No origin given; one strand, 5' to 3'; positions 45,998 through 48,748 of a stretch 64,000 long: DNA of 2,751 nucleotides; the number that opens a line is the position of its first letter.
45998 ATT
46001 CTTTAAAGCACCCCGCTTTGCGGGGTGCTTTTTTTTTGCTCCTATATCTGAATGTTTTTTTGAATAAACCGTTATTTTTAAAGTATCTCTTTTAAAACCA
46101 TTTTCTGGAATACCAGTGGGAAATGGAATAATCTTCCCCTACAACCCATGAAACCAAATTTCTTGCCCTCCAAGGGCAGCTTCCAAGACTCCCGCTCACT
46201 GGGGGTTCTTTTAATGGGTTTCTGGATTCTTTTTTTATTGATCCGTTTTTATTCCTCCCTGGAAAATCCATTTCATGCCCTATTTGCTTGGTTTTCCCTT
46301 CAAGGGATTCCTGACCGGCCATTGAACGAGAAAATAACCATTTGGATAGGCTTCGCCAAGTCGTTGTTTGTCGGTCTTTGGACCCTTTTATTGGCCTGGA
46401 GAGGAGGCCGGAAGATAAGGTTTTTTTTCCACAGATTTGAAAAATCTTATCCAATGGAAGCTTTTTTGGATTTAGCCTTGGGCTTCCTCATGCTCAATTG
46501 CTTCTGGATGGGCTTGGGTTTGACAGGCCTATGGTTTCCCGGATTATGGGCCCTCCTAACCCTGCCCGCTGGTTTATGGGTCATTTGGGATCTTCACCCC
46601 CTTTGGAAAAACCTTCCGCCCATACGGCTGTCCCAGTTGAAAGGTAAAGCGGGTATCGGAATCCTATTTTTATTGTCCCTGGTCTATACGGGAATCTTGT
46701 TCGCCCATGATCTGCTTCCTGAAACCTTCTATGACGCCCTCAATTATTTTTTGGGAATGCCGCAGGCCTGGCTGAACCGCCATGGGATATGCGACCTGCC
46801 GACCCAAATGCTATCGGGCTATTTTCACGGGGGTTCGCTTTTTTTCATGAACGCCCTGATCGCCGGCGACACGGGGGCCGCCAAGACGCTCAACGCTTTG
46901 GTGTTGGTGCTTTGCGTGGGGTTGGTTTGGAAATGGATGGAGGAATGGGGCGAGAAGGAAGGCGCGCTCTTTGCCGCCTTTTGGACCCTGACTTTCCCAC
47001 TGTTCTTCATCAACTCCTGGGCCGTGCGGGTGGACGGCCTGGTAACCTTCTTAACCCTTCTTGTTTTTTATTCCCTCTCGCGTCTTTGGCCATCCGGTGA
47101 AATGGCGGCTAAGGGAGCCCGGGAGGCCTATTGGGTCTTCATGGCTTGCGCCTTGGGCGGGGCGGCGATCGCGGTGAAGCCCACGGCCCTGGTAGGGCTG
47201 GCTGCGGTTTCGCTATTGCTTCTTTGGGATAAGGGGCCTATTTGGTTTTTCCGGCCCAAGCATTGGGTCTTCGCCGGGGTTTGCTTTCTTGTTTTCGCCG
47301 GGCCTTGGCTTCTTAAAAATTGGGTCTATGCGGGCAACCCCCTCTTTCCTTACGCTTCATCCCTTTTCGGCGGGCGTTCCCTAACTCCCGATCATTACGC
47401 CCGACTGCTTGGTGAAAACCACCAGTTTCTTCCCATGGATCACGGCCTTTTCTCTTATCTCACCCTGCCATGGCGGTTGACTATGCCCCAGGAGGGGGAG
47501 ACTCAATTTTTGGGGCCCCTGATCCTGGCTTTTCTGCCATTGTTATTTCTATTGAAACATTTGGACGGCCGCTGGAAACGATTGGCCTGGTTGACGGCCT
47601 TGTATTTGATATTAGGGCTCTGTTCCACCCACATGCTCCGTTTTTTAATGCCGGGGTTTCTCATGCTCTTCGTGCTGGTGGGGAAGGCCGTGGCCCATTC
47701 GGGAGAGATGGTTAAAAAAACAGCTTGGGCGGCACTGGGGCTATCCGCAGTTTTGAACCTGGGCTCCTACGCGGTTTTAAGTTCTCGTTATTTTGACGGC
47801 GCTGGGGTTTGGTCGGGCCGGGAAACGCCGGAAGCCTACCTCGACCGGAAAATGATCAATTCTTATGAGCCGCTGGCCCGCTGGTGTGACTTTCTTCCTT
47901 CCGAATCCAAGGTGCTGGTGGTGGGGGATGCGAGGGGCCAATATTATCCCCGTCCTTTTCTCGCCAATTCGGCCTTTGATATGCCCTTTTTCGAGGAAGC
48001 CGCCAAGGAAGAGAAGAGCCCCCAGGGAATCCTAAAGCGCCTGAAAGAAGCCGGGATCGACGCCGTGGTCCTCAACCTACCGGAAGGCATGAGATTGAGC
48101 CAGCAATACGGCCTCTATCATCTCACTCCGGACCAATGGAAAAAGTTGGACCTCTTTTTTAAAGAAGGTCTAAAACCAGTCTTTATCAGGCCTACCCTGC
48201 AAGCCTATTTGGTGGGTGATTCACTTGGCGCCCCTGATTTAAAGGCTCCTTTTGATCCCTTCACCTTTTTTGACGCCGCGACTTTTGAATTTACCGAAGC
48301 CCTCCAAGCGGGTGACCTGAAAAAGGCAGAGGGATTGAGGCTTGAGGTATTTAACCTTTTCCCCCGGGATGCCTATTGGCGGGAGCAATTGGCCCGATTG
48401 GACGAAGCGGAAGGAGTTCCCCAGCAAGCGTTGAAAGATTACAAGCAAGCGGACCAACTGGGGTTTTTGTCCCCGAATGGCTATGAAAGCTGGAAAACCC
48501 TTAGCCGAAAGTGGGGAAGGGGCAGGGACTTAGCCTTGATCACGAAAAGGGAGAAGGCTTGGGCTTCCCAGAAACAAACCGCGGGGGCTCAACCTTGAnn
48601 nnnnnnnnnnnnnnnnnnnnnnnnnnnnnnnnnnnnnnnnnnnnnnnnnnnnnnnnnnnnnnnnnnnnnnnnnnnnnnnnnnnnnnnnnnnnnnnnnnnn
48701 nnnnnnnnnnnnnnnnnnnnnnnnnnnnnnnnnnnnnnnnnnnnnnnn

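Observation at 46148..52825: Two tandem paralogous ~810-aa GT-C-like membrane proteins plus a Wzy_C/TPR O-antigen-ligase-like protein: candidate glycosylation module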

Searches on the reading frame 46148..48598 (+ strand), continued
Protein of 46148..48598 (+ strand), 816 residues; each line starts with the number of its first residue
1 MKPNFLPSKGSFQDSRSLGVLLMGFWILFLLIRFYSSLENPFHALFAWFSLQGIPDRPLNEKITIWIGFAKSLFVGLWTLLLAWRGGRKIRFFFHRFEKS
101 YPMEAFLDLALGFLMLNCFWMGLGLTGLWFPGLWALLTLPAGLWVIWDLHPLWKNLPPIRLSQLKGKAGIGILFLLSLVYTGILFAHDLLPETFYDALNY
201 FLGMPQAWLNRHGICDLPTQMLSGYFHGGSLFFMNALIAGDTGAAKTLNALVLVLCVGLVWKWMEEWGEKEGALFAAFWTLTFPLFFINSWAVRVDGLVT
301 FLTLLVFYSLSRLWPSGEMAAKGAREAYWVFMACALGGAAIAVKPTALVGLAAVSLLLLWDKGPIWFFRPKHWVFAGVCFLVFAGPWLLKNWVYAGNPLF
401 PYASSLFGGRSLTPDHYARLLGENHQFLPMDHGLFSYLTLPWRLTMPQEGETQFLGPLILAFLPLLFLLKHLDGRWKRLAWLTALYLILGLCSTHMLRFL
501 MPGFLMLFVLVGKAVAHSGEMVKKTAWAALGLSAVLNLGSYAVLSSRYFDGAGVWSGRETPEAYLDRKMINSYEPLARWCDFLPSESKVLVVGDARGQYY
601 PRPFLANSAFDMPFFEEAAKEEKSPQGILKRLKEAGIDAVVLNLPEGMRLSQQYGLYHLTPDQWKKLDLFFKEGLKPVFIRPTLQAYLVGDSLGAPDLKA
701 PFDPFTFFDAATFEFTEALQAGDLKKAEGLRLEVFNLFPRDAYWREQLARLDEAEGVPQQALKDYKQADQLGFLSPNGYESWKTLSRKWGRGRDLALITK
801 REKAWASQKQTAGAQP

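Call 89: search_protein_families(library=pfam, proteins=[L021:12417-14621:+, L021:15186-16577:+, L021:16828-18300:+, L020:10569-12317:+, L004:12239-14443:+, L022:14098-15906:+, L022:16003-18276:+], max_evalue=0.001)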
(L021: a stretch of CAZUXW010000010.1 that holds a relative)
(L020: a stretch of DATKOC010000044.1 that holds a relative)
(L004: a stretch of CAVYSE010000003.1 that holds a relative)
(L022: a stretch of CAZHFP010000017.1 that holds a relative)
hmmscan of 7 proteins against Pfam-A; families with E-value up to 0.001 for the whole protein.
L021:12417-14621:+ (734 aa): 6 families
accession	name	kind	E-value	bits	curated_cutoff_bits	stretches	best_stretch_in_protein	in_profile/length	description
PF13328.12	HD_4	-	3e-52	176.9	27.2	1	32-181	1-155/156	HD domain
PF04607.23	RelA_SpoT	-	6.9e-44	149.2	27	1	241-350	1-111/113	Region found in RelA / SpoT proteins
PF02824.27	TGS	-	5.5e-22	78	22.2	1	392-451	1-60/60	TGS domain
PF19296.4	RelA_AH_RIS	-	1.1e-16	61.9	23.8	1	463-632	2-174/185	RelA/SpoT, AH and RIS domains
PF13291.12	ACT_4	-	1.1e-14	55.2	27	1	654-730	3-80/80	ACT domain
PF01966.28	HD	-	7.2e-11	42.8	22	1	51-150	1-116/116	HD domain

L021:15186-16577:+ (463 aa): 1 family
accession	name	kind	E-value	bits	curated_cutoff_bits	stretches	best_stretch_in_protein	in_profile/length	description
PF00643.29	zf-B_box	-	0.00062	20.3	24.1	1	23-50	5-31/42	B-box zinc finger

L021:16828-18300:+ (490 aa): 6 families
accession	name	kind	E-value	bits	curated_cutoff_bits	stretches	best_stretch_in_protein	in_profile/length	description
PF00478.31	IMPDH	-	9.9e-159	528.3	25.6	1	10-476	1-345/345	IMP dehydrogenase / GMP reductase domain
PF00571.33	CBS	-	7e-27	94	24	2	95-142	5-52/57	CBS domain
PF03060.21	NMO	-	1.4e-07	31.7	28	0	273-376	137-236/331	Nitronate monooxygenase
PF01070.24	FMN_dh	-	9.5e-07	28.6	24.9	1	261-365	209-305/350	FMN-dependent dehydrogenase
PF01645.23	Glu_synthase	-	6.6e-05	22.7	20.4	1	275-362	211-304/369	Conserved region in glutamate synthase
PF01729.25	QRPTase_C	-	0.00013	22.2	23.1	0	193-300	49-156/169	Quinolinate phosphoribosyl transferase, C-terminal domain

L020:10569-12317:+ (582 aa): 6 families
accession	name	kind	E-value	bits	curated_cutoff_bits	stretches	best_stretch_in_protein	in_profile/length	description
PF04932.20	Wzy_C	-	2.1e-10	41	31.7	1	179-323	2-147/149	O-Antigen ligase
PF07719.23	TPR_2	-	4e-08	33.2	27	0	461-492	2-33/34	Tetratricopeptide repeat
PF13428.12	TPR_14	-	4.8e-05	24.1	23.5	1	460-503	1-44/44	Tetratricopeptide repeat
PF13431.12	TPR_17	-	7.1e-05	23.2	24.4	0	518-548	3-33/34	Tetratricopeptide repeat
PF00515.34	TPR_1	-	0.0002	21.5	27.8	0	529-553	2-26/34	Tetratricopeptide repeat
PF13414.12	TPR_11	-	0.00028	20.9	26.8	0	470-500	4-34/42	TPR repeat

L004:12239-14443:+ (734 aa): 1 family
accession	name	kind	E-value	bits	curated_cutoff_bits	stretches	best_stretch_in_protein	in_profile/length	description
PF13231.12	PMT_2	-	1.8e-06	28.7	26.1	1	297-411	48-158/160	Dolichyl-phosphate-mannose-protein mannosyltransferase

L022:14098-15906:+ (602 aa): 3 families
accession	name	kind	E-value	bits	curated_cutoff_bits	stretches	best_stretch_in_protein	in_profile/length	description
PF04932.20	Wzy_C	-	1.8e-19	70.4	31.7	1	199-344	2-148/149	O-Antigen ligase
PF07719.23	TPR_2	-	0.00012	22.4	27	0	514-544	2-32/34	Tetratricopeptide repeat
PF13431.12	TPR_17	-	0.00021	21.7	24.4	0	537-566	3-32/34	Tetratricopeptide repeat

L022:16003-18276:+ (757 aa): 6 families
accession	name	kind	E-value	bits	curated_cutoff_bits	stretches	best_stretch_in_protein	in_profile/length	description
PF13328.12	HD_4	-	1.5e-52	177.9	27.2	1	55-204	1-155/156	HD domain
PF04607.23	RelA_SpoT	-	1.6e-43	148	27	1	264-373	1-111/113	Region found in RelA / SpoT proteins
PF02824.27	TGS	-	5e-22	78.1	22.2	1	415-474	1-60/60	TGS domain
PF19296.4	RelA_AH_RIS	-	7.8e-18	65.7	23.8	1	486-655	2-174/185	RelA/SpoT, AH and RIS domains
PF13291.12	ACT_4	-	3e-15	57.1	27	1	677-753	3-80/80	ACT domain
PF01966.28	HD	-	5.9e-11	43.1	22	1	74-173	1-116/116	HD domain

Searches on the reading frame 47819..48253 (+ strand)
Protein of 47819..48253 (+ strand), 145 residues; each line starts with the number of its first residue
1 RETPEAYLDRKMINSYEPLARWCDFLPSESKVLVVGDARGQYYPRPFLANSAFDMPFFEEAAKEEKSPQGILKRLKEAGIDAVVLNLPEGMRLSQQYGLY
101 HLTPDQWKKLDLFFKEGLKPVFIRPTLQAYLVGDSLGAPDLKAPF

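Call 70: search_protein_representatives(alignment_id=A4)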
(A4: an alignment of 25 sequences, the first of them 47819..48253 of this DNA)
Query: 25 sequences, 143 profile positions. Proteins with E-value up to 0.001 (for the whole library): 5908; up to 1e-10: 2067; up to 1e-30: 61. The best 150 are listed.
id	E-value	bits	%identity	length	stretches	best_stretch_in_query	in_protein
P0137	7.8e-54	197.6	-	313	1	1-137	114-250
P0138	2.9e-51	189.3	-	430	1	1-142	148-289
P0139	4.8e-50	185.3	-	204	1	1-140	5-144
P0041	1.1e-49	184.2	-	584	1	1-137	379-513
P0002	1.3e-49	184.0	-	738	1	1-139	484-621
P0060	1.6e-49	183.6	-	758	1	2-140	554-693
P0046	8.0e-49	181.4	-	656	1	1-143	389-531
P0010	2.7e-48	179.7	-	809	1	1-143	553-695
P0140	2.9e-48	179.6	-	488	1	1-139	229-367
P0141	6.3e-48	178.5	-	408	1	1-138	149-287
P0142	9.8e-47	174.6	-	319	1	1-140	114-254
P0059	1.2e-46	174.4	-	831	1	1-141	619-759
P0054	1.2e-46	174.3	-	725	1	2-140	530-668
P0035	3.8e-46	172.7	-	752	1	1-141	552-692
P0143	4.5e-46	172.5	-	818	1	2-134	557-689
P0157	1.4e-36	141.7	-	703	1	2-135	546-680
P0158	2.4e-36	140.9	-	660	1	2-137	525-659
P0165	2.4e-33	131.2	-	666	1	2-134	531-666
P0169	7.7e-33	129.5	-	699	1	1-138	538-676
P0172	2.4e-32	127.9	-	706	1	2-135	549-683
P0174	3.2e-32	127.6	-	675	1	2-140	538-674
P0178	8.9e-32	126.1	-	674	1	1-133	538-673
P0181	2.1e-31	124.9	-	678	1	1-133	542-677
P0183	3.7e-31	124.1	-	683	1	2-133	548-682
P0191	4.2e-30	120.7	-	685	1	2-134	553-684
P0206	8.3e-29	116.5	-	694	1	3-136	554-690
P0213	5.1e-28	113.9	-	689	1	2-136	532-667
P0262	5.3e-26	107.4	-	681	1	2-134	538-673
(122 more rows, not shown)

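Call 71: list_cluster_members(proteins=[P0158, P0165, P0174, P0178, P0181, P0183, P0191, P0206, P0213, P0262])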
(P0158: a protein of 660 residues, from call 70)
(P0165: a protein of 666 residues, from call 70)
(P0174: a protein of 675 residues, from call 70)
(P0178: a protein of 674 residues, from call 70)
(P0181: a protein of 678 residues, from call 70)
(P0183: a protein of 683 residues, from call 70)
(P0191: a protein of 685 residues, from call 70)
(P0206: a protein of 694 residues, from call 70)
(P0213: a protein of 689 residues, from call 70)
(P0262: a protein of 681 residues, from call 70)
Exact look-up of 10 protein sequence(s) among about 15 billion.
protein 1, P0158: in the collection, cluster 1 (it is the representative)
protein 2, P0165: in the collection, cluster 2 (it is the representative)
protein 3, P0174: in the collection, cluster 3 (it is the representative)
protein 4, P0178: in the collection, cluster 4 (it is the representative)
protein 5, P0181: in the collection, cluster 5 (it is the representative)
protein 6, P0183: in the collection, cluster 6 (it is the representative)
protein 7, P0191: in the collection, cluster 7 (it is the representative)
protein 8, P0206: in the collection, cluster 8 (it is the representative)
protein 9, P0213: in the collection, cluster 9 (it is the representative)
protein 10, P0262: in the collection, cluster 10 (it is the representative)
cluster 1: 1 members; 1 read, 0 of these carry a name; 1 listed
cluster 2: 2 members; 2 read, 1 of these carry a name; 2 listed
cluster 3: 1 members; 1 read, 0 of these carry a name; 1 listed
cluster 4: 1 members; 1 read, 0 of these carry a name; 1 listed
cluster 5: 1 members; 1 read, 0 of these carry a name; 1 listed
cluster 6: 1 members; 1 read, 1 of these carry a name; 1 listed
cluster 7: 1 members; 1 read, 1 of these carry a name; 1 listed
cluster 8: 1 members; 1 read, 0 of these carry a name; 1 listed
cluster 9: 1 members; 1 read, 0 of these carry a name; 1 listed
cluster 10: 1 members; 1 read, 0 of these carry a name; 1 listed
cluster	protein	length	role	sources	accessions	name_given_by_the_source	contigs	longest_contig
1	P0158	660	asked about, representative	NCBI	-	-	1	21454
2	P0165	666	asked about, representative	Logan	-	-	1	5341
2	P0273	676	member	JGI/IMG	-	hypothetical protein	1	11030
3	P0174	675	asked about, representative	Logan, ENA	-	-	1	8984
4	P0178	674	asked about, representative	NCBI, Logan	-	-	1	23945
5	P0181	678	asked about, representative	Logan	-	-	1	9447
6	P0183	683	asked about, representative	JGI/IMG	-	hypothetical protein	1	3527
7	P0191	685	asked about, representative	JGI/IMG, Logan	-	hypothetical protein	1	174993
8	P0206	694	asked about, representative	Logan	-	-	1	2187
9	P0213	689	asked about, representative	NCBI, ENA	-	-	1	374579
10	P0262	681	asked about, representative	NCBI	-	-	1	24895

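Call 79: find_encoding_contigs(protein=P0213, flank=6000, max_places=1)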
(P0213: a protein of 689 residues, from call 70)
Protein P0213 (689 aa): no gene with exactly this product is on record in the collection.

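Call 80: find_encoding_contigs(protein=P0191, flank=6000, max_places=1)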
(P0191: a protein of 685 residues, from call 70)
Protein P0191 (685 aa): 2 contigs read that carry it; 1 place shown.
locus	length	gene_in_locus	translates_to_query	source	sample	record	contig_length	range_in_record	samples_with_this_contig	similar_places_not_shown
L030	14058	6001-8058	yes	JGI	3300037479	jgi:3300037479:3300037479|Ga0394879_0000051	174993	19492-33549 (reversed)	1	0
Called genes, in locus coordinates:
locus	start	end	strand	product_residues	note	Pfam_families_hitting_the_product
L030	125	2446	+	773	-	PF09586:YfhO (weak)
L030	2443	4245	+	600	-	PF19830:DUF6311 (weak)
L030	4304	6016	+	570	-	PF13231:PMT_2 (weak)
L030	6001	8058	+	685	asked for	PF02366:PMT, PF13231:PMT_2, PF26626:DUF8201 (weak)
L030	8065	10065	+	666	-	PF02366:PMT, PF13231:PMT_2, PF26626:DUF8201 (weak)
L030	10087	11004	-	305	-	PF01073:3Beta_HSD, PF01370:Epimerase, PF02719:Polysacc_synt_2, PF04321:RmlD_sub_bind, PF13460:NAD_binding_10 (weak), PF16363:GDP_Man_Dehyd, PF07993:NAD_binding_4 (weak)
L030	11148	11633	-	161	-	PF00436:SSB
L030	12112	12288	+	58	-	PF00462:Glutaredoxin (weak)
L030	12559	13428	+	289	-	PF00140:Sigma70_r1_2, PF04542:Sigma70_r2, PF04539:Sigma70_r3, PF04545:Sigma70_r4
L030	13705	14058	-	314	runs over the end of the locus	PF01073:3Beta_HSD, PF01370:Epimerase, PF04321:RmlD_sub_bind, PF07993:NAD_binding_4 (faint), PF16363:GDP_Man_Dehyd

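Call 92: find_homologous_proteins(query=A4, max_evalue=0.001)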
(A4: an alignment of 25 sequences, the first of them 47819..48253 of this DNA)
Query A4 (25 sequences) (145 aa, profile of the alignment): 20 proteins with E <= 0.001 among 2106 candidates.
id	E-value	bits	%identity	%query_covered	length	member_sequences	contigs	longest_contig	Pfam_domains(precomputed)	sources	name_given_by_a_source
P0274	1.2e-41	160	79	92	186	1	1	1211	-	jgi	jgi:hypothetical protein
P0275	3.4e-31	126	41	72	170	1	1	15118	-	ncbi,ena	-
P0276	8.6e-27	112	27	87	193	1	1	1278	-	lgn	-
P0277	5.3e-26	109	30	66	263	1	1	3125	-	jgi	jgi:hypothetical protein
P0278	1.5e-25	108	30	64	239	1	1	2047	-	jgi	jgi:hypothetical protein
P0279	2.2e-23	101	22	87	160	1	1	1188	-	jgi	jgi:hypothetical protein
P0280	1.2e-22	98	24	59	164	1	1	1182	-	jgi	jgi:hypothetical protein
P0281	8.4e-20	89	-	-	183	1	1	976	-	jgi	jgi:hypothetical protein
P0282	2.6e-19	87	26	73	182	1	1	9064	-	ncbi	-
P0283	2.1e-18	84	-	-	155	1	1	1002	-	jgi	jgi:hypothetical protein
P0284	6.8e-18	83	-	-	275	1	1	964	-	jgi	jgi:hypothetical protein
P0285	3.2e-17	81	26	67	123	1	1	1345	-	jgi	jgi:hypothetical protein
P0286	4.8e-17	80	29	28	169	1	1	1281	-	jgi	jgi:hypothetical protein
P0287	5.7e-15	73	22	59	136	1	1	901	-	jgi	jgi:hypothetical protein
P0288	9.8e-15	73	-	-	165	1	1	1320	-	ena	-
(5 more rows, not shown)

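Call 93: search_protein_families(library=pfam, proteins=[P0157, P0158, P0165, P0169, P0172, P0174, P0181, P0191, P0213, P0262], max_evalue=0.01)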
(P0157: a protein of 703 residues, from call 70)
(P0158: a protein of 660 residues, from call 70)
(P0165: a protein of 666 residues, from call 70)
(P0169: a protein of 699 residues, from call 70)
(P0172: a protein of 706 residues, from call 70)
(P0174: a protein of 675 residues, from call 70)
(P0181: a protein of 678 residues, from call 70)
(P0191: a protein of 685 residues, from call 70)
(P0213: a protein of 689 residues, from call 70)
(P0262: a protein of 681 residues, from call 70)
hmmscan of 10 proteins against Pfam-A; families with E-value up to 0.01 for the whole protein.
P0157 (703 aa): 2 families
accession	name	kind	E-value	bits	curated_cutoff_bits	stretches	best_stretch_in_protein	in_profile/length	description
PF13231.12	PMT_2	-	1.2e-07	32.6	26.1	1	239-374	21-155/160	Dolichyl-phosphate-mannose-protein mannosyltransferase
PF09594.16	GT87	-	0.00013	22.2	25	1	221-479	3-235/237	Glycosyltransferase family 87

P0158 (660 aa): 2 families
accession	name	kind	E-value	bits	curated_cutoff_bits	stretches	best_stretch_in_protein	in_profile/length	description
PF13231.12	PMT_2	-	3.5e-14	53.7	26.1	1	209-348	24-157/160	Dolichyl-phosphate-mannose-protein mannosyltransferase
PF02366.24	PMT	-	7.5e-09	35.9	22.7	1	208-355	84-237/245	Dolichyl-phosphate-mannose-protein mannosyltransferase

P0165 (666 aa): 1 family
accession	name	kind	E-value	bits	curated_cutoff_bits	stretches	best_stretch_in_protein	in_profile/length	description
PF13231.12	PMT_2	-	5.7e-10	40.1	26.1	1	220-354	18-151/160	Dolichyl-phosphate-mannose-protein mannosyltransferase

P0169 (699 aa): 1 family
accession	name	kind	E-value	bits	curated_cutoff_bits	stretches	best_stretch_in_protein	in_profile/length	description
PF13231.12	PMT_2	-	1e-06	29.5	26.1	1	257-372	45-158/160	Dolichyl-phosphate-mannose-protein mannosyltransferase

P0172 (706 aa): 0 families

P0174 (675 aa): 2 families
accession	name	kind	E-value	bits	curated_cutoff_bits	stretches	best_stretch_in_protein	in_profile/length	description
PF13231.12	PMT_2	-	3.7e-10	40.7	26.1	1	224-359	31-158/160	Dolichyl-phosphate-mannose-protein mannosyltransferase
PF02366.24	PMT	-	4.9e-09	36.6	22.7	1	219-365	87-237/245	Dolichyl-phosphate-mannose-protein mannosyltransferase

P0181 (678 aa): 2 families
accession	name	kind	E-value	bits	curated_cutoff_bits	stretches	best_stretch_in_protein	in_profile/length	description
PF02366.24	PMT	-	1.3e-08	35.2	22.7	1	229-376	80-233/245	Dolichyl-phosphate-mannose-protein mannosyltransferase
PF13231.12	PMT_2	-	2.5e-08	34.7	26.1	1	224-375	14-159/160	Dolichyl-phosphate-mannose-protein mannosyltransferase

P0191 (685 aa): 2 families
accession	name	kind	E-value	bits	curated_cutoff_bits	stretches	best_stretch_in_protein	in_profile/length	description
PF13231.12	PMT_2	-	5.6e-13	49.8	26.1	1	214-363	26-159/160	Dolichyl-phosphate-mannose-protein mannosyltransferase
PF02366.24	PMT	-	2.6e-10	40.7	22.7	1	214-365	87-234/245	Dolichyl-phosphate-mannose-protein mannosyltransferase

P0213 (689 aa): 1 family
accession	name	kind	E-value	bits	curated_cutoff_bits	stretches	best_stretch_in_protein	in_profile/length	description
PF13231.12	PMT_2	-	0.00048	20.8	26.1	1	228-365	20-158/160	Dolichyl-phosphate-mannose-protein mannosyltransferase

P0262 (681 aa): 2 families
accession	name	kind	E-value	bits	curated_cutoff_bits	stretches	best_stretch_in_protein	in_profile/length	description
PF13231.12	PMT_2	-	4.4e-11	43.7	26.1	1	223-374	14-159/160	Dolichyl-phosphate-mannose-protein mannosyltransferase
PF02366.24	PMT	-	2.1e-10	41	22.7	1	229-377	81-235/245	Dolichyl-phosphate-mannose-protein mannosyltransferase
